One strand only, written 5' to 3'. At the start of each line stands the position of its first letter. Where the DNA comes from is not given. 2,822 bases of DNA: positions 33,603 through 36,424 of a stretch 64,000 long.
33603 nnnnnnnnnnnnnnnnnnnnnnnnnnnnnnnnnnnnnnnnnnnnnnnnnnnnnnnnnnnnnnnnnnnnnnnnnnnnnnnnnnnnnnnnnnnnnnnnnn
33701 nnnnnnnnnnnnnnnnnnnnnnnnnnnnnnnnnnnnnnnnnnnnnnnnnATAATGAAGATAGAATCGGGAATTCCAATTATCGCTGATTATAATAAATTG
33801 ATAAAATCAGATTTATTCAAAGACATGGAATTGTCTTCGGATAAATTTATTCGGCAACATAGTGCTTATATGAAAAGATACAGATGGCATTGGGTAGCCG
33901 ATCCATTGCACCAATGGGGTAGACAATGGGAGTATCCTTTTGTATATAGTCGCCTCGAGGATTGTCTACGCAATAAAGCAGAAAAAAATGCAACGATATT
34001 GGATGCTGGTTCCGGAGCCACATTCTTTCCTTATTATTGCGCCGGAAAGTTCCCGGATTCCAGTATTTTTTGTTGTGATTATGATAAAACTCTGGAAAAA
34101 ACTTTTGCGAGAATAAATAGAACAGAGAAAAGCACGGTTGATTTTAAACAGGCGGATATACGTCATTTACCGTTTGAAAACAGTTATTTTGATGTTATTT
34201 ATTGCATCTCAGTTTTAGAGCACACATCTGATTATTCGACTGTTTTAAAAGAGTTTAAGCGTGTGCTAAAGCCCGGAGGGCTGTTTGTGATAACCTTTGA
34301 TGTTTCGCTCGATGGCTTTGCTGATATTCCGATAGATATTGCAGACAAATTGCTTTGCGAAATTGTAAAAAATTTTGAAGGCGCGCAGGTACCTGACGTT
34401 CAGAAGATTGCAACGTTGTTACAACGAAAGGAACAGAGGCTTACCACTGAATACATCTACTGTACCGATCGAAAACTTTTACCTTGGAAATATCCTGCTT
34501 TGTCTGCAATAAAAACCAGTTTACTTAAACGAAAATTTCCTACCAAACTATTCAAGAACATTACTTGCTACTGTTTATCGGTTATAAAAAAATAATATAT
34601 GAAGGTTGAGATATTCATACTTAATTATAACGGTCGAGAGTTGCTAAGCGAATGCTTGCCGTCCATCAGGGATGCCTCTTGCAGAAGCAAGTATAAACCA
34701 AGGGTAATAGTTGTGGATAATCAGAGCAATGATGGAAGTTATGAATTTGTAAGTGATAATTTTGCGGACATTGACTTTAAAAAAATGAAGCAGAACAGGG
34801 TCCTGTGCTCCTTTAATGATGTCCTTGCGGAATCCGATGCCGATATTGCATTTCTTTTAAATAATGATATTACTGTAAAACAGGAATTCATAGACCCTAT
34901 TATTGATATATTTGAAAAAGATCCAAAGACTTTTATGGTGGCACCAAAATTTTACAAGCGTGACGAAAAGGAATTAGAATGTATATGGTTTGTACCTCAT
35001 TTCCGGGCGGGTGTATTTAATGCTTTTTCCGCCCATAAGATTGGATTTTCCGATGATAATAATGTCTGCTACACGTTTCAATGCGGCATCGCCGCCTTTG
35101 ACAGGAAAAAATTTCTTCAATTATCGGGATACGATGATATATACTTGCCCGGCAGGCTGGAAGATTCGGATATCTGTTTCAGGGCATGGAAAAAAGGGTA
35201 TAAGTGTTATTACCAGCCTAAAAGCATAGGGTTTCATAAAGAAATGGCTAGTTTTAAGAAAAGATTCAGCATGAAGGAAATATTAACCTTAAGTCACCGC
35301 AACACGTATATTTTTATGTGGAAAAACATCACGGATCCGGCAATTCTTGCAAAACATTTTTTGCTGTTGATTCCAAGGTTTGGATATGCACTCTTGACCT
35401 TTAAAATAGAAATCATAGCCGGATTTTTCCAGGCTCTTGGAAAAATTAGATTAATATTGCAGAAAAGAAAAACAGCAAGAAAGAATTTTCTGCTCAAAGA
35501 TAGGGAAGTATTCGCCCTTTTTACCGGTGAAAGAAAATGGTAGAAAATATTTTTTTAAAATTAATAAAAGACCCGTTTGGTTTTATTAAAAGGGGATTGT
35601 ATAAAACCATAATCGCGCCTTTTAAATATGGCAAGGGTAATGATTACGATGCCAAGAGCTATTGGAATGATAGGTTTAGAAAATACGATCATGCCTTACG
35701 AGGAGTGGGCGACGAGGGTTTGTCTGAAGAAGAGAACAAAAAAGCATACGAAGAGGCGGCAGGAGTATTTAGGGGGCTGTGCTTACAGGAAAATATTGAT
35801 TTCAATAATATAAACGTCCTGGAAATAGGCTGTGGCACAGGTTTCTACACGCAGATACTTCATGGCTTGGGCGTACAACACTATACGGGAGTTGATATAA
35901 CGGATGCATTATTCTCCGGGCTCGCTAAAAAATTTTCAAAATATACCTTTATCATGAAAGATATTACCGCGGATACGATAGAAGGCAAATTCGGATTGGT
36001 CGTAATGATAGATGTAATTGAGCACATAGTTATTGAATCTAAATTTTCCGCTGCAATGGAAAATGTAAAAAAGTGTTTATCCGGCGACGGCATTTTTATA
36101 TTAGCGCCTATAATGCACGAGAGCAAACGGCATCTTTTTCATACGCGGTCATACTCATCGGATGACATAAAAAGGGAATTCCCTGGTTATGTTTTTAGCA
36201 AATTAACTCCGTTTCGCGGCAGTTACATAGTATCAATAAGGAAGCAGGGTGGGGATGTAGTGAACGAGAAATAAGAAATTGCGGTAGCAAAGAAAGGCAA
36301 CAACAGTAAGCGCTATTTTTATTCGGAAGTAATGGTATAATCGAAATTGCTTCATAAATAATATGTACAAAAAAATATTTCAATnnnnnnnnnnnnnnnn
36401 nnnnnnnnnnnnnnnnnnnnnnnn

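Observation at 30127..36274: Methyltransferase-dense segment: four class I SAM MTases alternating with GT2s and WecB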

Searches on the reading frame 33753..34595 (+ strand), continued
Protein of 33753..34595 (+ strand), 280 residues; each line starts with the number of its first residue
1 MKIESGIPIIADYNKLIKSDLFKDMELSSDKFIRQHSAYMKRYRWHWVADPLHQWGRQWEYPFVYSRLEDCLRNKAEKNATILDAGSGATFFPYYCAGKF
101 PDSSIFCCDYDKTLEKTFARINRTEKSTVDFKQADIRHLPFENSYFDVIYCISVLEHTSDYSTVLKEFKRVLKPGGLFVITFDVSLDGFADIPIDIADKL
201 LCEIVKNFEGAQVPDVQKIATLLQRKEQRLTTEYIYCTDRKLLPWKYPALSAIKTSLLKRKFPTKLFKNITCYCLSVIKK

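Call 25: find_related_loci(query=A1, collection=genome_contigs, flank=10000)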
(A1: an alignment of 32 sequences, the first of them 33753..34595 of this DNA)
Query A1 (280 aa) in genome_contigs; peptide patterns used: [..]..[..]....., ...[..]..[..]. (x = any residue, [..] = any of these).
165 stretches matched a pattern; 148 encode a relative of the query (tblastn E <= 1e-3); the best 80 are kept; 80 distinct loci.
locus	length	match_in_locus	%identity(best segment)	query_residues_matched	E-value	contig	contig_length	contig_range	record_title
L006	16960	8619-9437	49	1-276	1e-86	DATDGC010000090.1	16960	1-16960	MAG TPA_asm: Burkholderiales bacterium isolate SMAG_U242 k141_74596, whole genome shotgun sequence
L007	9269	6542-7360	48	1-276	3e-85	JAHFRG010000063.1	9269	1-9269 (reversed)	MAG: Betaproteobacteria bacterium isolate nzgw569 NODE_10251_length_9270_cov_11.277407, whole genome shotgun sequence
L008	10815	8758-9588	46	1-278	2e-84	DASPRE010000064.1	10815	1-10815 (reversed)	MAG TPA_asm: Burkholderiales bacterium isolate SMAG_U12217 k141_367252, whole genome shotgun sequence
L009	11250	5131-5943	46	1-274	3e-84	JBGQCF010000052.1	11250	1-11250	MAG: Gammaproteobacteria bacterium isolate OBJ2_061818_110_47 k141_1785468_length_11250_cov_44.9812, whole genome shotgu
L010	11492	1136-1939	50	3-273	1e-83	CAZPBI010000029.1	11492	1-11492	MAG TPA_asm: Candidatus Woesearchaeota archaeon isolate SRP269290_co3_813 genome assembly, contig: NODE_6958_length_1149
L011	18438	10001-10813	49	5-276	1e-81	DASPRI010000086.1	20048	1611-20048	MAG TPA_asm: Burkholderiales bacterium isolate SMAG_U12221 k141_54719, whole genome shotgun sequence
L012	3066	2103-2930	45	1-279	7e-81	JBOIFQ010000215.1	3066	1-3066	MAG: Burkholderiales bacterium isolate H1-B1_metabat2.bin.84 k127_81063, whole genome shotgun sequence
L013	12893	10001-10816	45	1-274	4e-78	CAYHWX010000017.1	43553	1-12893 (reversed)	MAG TPA_asm: uncultured Vicingus sp. isolate ERP119705_co15_575 genome assembly, contig: NODE_596_length_43553_cov_6.162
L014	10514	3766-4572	44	1-277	3e-77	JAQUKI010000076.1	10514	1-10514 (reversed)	MAG: Candidatus Neomarinimicrobiota bacterium isolate STD1_103 NODE_18017_length_10514_cov_3.463271_Sandtown_D1, whole g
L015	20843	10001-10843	46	1-279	2e-77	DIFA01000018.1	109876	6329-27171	MAG TPA_asm: Dehalococcoidia bacterium UBA5760 UBA5760_contig_35078, whole genome shotgun sequence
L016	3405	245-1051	44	1-277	1e-74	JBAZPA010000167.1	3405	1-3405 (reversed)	MAG: archaeon isolate SO_2017_SWC_19 scaffold_22833_c1_LP-4_2017, whole genome shotgun sequence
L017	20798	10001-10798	42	2-274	5e-74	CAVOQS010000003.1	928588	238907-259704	MAG: uncultured Gammaproteobacteria bacterium isolate MFD09964.bin.1.340 genome assembly, contig: contig_11568, whole ge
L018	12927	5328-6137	43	1-279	3e-73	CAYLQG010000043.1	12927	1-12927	MAG TPA_asm: uncultured Gammaproteobacteria bacterium isolate binchicken_co54_478 genome assembly, contig: NODE_8713_len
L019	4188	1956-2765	43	6-274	5e-73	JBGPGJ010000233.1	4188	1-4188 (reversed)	MAG: Sulfurifustaceae bacterium isolate OBJ_0618_7090110_45 k141_415539_length_4188_cov_14.9760, whole genome shotgun se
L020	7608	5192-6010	44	3-279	4e-73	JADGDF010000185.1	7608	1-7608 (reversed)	MAG: Thiotrichaceae bacterium isolate BB3 NODE_9386_length_7608_cov_621.352777, whole genome shotgun sequence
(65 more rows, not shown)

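Call 40: predict_structure(alignment_id=A1)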
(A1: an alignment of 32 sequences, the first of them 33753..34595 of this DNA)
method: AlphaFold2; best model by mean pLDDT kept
length: 280 residues; sequences in the alignment: 32
mean_pLDDT: 88.8   pTM: 0.89
mean pLDDT of the five models: 88.8, 87.8, 87.5, 87.5, 86.6
residues with pLDDT >= 90: 186; 70-90: 69; 50-70: 25; < 50: 0
segments of 3 or more residues with pLDDT < 50: none
pLDDT, mean of each block of 10 residues (from residue 1): 92 97 96 90 70 91 96 82 92 96 96 93 95 96 98 89 96 96 90 91 86 64 83 94 70 72 80 94
secondary structure, 60 per line:
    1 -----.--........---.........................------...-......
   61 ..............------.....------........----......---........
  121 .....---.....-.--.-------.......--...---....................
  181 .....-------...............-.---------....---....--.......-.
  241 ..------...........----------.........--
elements in order: H10-16 H20-44 H55-74 E81-85 H92-99 E104-109 H113-125 E129-133 E146-152 H161-171 E172-185 H194-207 H219-222 H232-238 H249-259 E270-278

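Call 43: fold_search(model_id=the predicted structure, library=pdb)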
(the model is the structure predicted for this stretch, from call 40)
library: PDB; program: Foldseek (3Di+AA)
matches with E <= 10: 1945; with E <= 0.001: 1086
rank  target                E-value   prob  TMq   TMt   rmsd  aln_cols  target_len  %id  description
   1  2o57_D                1.6e-12  1.00  0.50  0.53   9.9       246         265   19  Crystal Structure of a putative sarcosine dimethylglycine methyltransferase from Galdieria sulphuraria (released 2006-12-19)
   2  4mwz_A                1.7e-12  1.00  0.47  0.51   9.2       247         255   18  Crystal structure of N-methyl transferase from Plasmodium vivax complexed with S-adenosyl methionine, phosphate and am (released 2014-10-01)
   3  4mwz_B                2.4e-12  1.00  0.48  0.50  12.7       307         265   17  Crystal structure of N-methyl transferase from Plasmodium vivax complexed with S-adenosyl methionine, phosphate and am (released 2014-10-01)
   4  5wp5_B                2.5e-12  1.00  0.47  0.30   9.2       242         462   16  Arabidopsis thaliana phosphoethanolamine N-methyltransferase 2 (AtPMT2) in complex with SAH (released 2017-11-15)
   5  4iv0_B                2.5e-12  1.00  0.46  0.49   9.2       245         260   18  Crystal structure of N-methyl transferase from Plasmodium vivax complexed with S-adenosyl methionine and phosphate (released 2014-02-19)
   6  4r6w_A                3.2e-12  1.00  0.46  0.49   9.5       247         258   18  Plasmodium falciparum phosphoethanolamine methyltransferase D128A mutant in complex with S-adenosylhomocysteine and ph (released 2014-10-08)
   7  6uv6_C                3.7e-12  1.00  0.48  0.50   7.6       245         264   18  AtmM with bound rebeccamycin analogue (released 2020-11-25)
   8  5gm1_E                3.9e-12  1.00  0.50  0.51   9.9       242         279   18  Crystal structure of methyltransferase TleD complexed with SAH (released 2016-09-28)
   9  4iv8_A                3.9e-12  1.00  0.46  0.52   9.8       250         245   20  Crystal structure of N-methyl transferase from Plasmodium knowlesi complexed with S-adenosyl methionine (released 2014-02-19)
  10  4iv0_A                4.2e-12  1.00  0.46  0.49   9.3       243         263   19  Crystal structure of N-methyl transferase from Plasmodium vivax complexed with S-adenosyl methionine and phosphate (released 2014-02-19)
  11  3ujb_A                4.7e-12  1.00  0.45  0.49   9.4       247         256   18  Phosphoethanolamine methyltransferase from Plasmodium falciparum in complex with SAH and phosphoethanolamine (released 2011-11-30)
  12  6uvq_A                5.7e-12  1.00  0.48  0.52   7.5       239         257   18  Crystal structure of Apo AtmM (released 2020-11-25)
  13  5gm2_M                5.7e-12  1.00  0.49  0.51   9.7       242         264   18  Crystal structure of methyltransferase TleD complexed with SAH and teleocidin A1 (released 2016-09-28)
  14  2o57_B                5.7e-12  1.00  0.50  0.51   9.4       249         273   18  Crystal Structure of a putative sarcosine dimethylglycine methyltransferase from Galdieria sulphuraria (released 2006-12-19)
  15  3uj6                  6.9e-12  1.00  0.46  0.49   9.9       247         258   18  SeMet Phosphoethanolamine methyltransferase from Plasmodium falciparum in complex with SAM and PO4 (released 2011-11-30)
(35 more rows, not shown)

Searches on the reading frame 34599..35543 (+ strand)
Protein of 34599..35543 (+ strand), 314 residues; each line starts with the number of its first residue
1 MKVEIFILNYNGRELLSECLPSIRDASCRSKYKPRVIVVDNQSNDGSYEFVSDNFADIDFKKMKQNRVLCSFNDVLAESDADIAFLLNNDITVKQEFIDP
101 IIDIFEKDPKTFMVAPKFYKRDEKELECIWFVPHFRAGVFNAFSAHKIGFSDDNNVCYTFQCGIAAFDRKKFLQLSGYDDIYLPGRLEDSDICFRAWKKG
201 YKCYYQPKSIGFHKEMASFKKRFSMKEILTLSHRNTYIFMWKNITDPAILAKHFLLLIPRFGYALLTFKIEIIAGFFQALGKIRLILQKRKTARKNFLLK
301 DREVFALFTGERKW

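Call 4: search_protein_families(library=pfam, proteins=[window:34599-35543:+], max_evalue=0.01)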
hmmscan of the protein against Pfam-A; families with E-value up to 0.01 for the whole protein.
window:34599-35543:+ (314 aa): 3 families
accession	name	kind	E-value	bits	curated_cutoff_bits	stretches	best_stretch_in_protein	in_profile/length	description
PF00535.33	Glycos_transf_2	-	6.6e-12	46.1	23.3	1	5-172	2-164/168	Glycosyl transferase family 2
PF02709.20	Glyco_transf_7C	-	0.00052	20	23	1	159-214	18-73/78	N-terminal domain of galactosyltransferase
PF13632.12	Glyco_trans_2_3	-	0.0025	18.1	27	1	150-243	61-145/198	Glycosyl transferase family group 2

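Call 5: search_protein_families(library=ncbifam, proteins=[window:34599-35543:+], max_evalue=0.01)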
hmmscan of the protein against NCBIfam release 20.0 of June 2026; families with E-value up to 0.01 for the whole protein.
window:34599-35543:+ (314 aa): 7 families
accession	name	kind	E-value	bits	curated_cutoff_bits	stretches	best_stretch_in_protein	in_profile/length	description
NF041875.1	EPS_EpsD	equivalog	4.8e-09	36.1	370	1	4-221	2-215/325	exopolysaccharide biosynthesis glycosyltransferase EpsD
TIGR03111.1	glyc2_xrt_Gpos1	hypoth_equivalog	6.6e-08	31.8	363.95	1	3-198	51-250/439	TIGR03111 family XrtG-associated glycosyltransferase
TIGR03965.1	mycofact_glyco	equivalog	1.3e-06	27.6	280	1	11-224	84-291/467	mycofactocin biosynthesis glycosyltransferase MftF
NF053739.1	GlytfEpsEBac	equivalog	2.3e-05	23.5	450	1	2-222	2-212/265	glycosyltransferase EpsE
NF038302.1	EPS_HpsE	equivalog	8.1e-05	21.7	300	1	3-54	3-54/307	hormogonium polysaccharide biosynthesis glycosyltransferase HpsE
NF038299.1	EPS_HpsN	equivalog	0.0001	21.4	425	1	3-214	3-221/317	hormogonium polysaccharide biosynthesis glycosyltransferase HpsN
TIGR04283.1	glyco_like_mftF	equivalog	0.0067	16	182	0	7-119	5-112/221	TIGR04283 family arsenosugar biosynthesis glycosyltransferase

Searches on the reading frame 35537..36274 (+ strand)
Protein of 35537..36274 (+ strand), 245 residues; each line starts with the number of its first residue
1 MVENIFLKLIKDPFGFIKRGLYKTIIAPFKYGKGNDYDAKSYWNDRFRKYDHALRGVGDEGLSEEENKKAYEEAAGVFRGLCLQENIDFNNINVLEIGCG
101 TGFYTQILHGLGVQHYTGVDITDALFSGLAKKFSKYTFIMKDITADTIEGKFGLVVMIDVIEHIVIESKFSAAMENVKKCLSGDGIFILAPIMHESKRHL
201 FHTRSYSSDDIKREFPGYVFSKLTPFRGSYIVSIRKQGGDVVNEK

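Call 4: search_protein_families(library=pfam, proteins=[window:35537-36274:+], max_evalue=0.01)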
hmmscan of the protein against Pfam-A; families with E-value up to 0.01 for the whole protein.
window:35537-36274:+ (245 aa): 11 families
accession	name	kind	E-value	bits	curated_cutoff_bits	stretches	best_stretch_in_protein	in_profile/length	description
PF08241.18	Methyltransf_11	-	1.8e-10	41.7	21.2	1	95-189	1-95/95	Methyltransferase domain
PF08242.18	Methyltransf_12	-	2.1e-10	41.6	30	1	95-187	1-98/98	Methyltransferase domain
PF13649.12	Methyltransf_25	-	2.6e-10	41.3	27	1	94-185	1-97/97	Methyltransferase domain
PF13489.12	Methyltransf_23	-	4.3e-10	40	27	1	88-190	20-117/164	Methyltransferase domain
PF13847.12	Methyltransf_31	-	6.8e-09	36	27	1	90-193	3-113/145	Methyltransferase domain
PF05401.17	NodS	-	1.1e-07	32.3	24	1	91-190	44-145/201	Nodulation protein S (NodS)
PF00398.26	RrnaAD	-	0.00062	19.4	24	1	86-154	27-92/263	Ribosomal RNA adenine dimethylase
PF01728.25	FtsJ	-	0.0011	19.4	24.1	1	87-165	19-104/181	FtsJ-like methyltransferase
PF06325.19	PrmA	-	0.0044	17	22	1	84-200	153-269/296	Ribosomal protein L11 methyltransferase (PrmA)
PF03291.22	mRNA_G-N7_MeTrfase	-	0.0052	16.4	26.6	0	89-133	60-104/315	mRNA (guanine-N(7))-methyltransferase domain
PF02353.26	CMAS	-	0.0085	15.9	27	0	94-204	66-179/273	Mycolic acid cyclopropane synthetase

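Call 5: search_protein_families(library=ncbifam, proteins=[window:35537-36274:+], max_evalue=0.01)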
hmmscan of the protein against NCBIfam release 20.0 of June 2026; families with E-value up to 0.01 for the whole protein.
window:35537-36274:+ (245 aa): 21 families
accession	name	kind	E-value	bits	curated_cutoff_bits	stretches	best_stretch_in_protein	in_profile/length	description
TIGR02072.1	BioC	equivalog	1.3e-09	38.2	184.95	1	83-196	27-139/244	malonyl-ACP O-methyltransferase BioC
TIGR01983.1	UbiG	equivalog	3.5e-08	33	102.95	1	85-197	44-159/228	bifunctional 2-polyprenyl-6-hydroxyphenol methylase/3-demethylubiquinol 3-O-methyltransferase UbiG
TIGR02021.1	BchM-ChlM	equivalog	1.1e-06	28.3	158.9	1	88-192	52-158/218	magnesium protoporphyrin IX methyltransferase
NF041650.1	nod_mtase_NodS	equivalog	3.6e-06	26.8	300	1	92-197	40-147/190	nodulation methyltransferase NodS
NF008686.0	PRK11705.1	equivalog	5.5e-06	25.7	400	1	92-198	169-274/383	cyclopropane fatty acyl phospholipid synthase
NF001453.0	PRK00312.1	equivalog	8.6e-06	25.5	188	1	92-212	82-197/217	protein-L-isoaspartate(D-aspartate) O-methyltransferase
NF041820.1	daptide_MTase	equivalog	5.9e-05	22.7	175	1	93-196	39-149/243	daptide-type RiPP biosynthesis methyltransferase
NF049952.1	23rRNACMtaseTlyA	equivalog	6.1e-05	22.6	250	1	75-160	62-147/236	23S rRNA (cytidine-2'-O)-methyltransferase TlyA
NF008300.0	PRK11088.1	equivalog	0.00013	21.6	303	1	83-140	78-139/272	23S rRNA (guanine(745)-N(1))-methyltransferase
NF043040.1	corrin_prot_MT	hypoth_equivalog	0.00014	21.3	180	1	90-190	41-148/216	corrinoid protein-associated methyltransferase CpaM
NF001080.0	PRK00121.2-2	equivalog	0.00078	18.7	132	1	89-135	45-92/224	tRNA (guanosine(46)-N7)-methyltransferase TrmB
TIGR04371.1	methyltran_NanM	subfamily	0.001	18.6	44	1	83-126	141-186/273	putative sugar O-methyltransferase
TIGR00537.1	hemK_rel_arch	hypoth_equivalog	0.0011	18.7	87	1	83-156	11-87/179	HemK2/MTQ2 family protein methyltransferase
NF045667.1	MTase_DVU1556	equivalog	0.0014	18.1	155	1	93-198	25-128/213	DVU_1556 family methyltransferase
TIGR04188.1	methyltr_grsp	subfamily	0.0017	17.8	380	1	93-150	110-168/363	ATP-grasp peptide maturase system methyltransferase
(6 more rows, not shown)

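Call 18: search_solved_structures(query=window:35537-36274:+, max_evalue=0.001)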
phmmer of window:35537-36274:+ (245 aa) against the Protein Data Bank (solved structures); distinct sequences matched with E-value up to 0.001: 2.
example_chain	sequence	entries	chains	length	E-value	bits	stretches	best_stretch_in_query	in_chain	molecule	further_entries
3dtn_A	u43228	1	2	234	0.0003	23.7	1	75-196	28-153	Putative Methyltransferase MM_2633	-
3l8d_A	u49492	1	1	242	0.0004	23.3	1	92-232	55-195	Methyltransferase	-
